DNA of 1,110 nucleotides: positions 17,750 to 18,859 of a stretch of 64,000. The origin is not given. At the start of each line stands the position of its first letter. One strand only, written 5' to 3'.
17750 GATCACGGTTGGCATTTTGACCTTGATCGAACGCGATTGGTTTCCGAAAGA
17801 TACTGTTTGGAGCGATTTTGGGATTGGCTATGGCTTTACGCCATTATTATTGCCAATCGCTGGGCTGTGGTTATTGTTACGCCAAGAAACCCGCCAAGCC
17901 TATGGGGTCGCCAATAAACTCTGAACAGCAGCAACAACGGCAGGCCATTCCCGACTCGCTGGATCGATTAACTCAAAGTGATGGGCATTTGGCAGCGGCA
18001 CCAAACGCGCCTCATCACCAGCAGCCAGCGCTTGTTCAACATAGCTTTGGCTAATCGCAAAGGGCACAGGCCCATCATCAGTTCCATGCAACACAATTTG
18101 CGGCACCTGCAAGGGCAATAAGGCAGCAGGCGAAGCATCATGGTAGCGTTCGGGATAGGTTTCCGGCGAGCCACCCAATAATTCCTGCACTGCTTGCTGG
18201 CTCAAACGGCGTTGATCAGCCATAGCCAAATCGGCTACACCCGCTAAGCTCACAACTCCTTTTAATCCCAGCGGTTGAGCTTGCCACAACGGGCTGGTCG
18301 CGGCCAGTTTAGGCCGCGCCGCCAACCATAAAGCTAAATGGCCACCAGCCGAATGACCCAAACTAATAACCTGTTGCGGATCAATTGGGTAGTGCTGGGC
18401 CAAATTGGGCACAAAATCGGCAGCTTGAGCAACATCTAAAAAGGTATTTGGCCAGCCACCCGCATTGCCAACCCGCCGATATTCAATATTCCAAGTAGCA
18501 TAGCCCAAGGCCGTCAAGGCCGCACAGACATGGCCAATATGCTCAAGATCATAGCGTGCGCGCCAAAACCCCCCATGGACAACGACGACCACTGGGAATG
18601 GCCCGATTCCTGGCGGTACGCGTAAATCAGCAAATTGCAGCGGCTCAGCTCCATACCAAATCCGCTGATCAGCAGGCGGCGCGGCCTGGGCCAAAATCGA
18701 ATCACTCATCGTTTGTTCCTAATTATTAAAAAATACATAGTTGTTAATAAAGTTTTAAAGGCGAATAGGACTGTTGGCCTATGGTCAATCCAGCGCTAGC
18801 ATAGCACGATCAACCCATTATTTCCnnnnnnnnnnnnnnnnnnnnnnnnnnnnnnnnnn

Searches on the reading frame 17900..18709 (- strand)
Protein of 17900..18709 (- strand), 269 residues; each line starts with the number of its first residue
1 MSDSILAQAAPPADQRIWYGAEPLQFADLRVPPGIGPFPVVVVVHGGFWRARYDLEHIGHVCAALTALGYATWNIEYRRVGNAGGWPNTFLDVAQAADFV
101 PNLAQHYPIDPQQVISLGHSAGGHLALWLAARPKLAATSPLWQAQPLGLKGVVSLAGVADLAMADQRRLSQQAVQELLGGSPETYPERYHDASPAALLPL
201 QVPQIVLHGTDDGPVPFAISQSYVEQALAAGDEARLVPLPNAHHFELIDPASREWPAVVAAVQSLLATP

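Call 70: search_protein_families(library=pfam, proteins=[window:17900-18709:-], max_evalue=0.001)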
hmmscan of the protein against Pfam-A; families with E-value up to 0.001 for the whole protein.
window:17900-18709:- (269 aa): 7 families
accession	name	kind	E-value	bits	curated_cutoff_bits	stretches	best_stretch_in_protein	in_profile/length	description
PF20434.5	BD-FAE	-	2e-29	103.1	26.8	1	36-223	11-211/215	BD-FAE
PF00326.27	Peptidase_S9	-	3e-11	43.6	22.6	1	88-245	43-188/213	Prolyl oligopeptidase family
PF12697.13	Abhydrolase_6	-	3e-09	38.3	26.3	1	41-250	1-211/217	Alpha/beta hydrolase family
PF07859.19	Abhydrolase_3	-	1.7e-07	31.7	25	1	41-166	1-115/210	alpha/beta hydrolase fold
PF12146.15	Hydrolase_4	-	2.3e-07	30.8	27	1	39-133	5-97/239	Serine aminopeptidase, S33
PF00561.26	Abhydrolase_1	-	3.7e-05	24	25.8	1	39-133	1-90/245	alpha/beta hydrolase fold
PF00756.26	Esterase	-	0.00074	19.8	22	0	72-132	74-135/251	Putative esterase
